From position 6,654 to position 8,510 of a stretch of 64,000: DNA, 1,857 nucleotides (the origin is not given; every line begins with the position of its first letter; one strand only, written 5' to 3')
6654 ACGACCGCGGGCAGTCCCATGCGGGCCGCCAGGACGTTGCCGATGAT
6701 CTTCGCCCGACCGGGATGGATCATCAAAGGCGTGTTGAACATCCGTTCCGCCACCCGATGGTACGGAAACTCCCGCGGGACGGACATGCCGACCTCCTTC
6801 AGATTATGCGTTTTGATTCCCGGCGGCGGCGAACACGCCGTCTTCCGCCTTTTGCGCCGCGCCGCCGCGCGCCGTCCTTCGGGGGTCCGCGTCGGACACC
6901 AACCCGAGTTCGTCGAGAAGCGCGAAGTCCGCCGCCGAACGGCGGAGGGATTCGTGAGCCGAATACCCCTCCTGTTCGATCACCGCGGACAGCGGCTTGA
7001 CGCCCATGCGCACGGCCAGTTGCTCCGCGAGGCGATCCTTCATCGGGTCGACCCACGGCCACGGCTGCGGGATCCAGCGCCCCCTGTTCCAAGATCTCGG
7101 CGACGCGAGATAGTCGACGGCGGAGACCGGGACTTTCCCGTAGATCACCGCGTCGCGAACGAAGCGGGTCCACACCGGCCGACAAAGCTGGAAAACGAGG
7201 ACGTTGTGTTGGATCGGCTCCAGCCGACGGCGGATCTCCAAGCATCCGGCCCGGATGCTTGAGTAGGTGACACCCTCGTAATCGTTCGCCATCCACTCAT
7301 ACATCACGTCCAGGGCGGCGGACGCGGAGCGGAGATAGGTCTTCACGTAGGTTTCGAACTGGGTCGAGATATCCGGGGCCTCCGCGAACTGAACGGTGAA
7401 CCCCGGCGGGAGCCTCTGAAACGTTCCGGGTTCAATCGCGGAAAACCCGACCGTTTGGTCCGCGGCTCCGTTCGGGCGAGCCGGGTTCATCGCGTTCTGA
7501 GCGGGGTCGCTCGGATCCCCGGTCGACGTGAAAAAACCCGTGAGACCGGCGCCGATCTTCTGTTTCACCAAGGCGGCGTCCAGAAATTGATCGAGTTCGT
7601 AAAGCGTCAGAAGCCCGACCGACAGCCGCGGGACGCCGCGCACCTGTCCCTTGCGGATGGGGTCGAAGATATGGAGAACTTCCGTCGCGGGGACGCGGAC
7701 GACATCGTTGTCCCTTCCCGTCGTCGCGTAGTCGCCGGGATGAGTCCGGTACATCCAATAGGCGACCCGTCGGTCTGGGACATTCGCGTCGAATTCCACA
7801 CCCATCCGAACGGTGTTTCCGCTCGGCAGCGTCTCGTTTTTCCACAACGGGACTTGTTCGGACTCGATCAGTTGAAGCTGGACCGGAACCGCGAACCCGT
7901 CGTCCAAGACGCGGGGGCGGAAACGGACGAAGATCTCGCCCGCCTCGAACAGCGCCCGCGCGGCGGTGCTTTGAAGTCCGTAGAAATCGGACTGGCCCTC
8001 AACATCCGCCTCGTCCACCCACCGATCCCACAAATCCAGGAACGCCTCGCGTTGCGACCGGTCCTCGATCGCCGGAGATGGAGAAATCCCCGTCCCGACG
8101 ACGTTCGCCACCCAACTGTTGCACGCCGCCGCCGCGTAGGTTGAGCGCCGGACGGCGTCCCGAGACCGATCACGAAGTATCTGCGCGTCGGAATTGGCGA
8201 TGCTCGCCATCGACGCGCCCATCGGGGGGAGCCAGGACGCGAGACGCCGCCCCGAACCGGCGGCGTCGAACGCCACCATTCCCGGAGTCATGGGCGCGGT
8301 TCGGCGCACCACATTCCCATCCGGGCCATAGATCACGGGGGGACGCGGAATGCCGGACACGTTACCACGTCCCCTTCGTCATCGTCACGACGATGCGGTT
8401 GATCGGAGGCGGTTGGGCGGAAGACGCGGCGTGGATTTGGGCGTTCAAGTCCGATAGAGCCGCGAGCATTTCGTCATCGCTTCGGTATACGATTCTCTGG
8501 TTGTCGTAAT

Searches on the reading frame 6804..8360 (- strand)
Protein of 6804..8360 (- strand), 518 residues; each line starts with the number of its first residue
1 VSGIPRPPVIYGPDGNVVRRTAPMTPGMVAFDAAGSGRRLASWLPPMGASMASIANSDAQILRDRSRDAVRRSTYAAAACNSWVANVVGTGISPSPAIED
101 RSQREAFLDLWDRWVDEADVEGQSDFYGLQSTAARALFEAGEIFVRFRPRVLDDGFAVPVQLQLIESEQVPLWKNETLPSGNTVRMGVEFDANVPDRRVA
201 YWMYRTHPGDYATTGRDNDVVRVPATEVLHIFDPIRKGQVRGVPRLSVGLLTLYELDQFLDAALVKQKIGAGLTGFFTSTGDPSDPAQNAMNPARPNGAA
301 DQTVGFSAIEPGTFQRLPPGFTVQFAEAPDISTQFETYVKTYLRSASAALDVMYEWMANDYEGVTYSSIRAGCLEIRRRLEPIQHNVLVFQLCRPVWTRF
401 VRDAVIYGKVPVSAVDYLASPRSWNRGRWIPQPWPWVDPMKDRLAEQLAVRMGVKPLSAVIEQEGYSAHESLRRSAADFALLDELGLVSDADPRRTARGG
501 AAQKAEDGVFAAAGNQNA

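Call 16: search_protein_families(library=phrogs, proteins=[window:6804-8360:-], max_evalue=0.001)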
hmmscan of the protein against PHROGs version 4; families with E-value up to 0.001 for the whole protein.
window:6804-8360:- (518 aa): 2 families
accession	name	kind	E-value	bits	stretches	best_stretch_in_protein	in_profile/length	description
phrog_21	-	head and packaging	1.4e-91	309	1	27-506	38-521/1362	portal protein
phrog_537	-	head and packaging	1.1e-40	140.3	1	305-506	24-223/233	portal protein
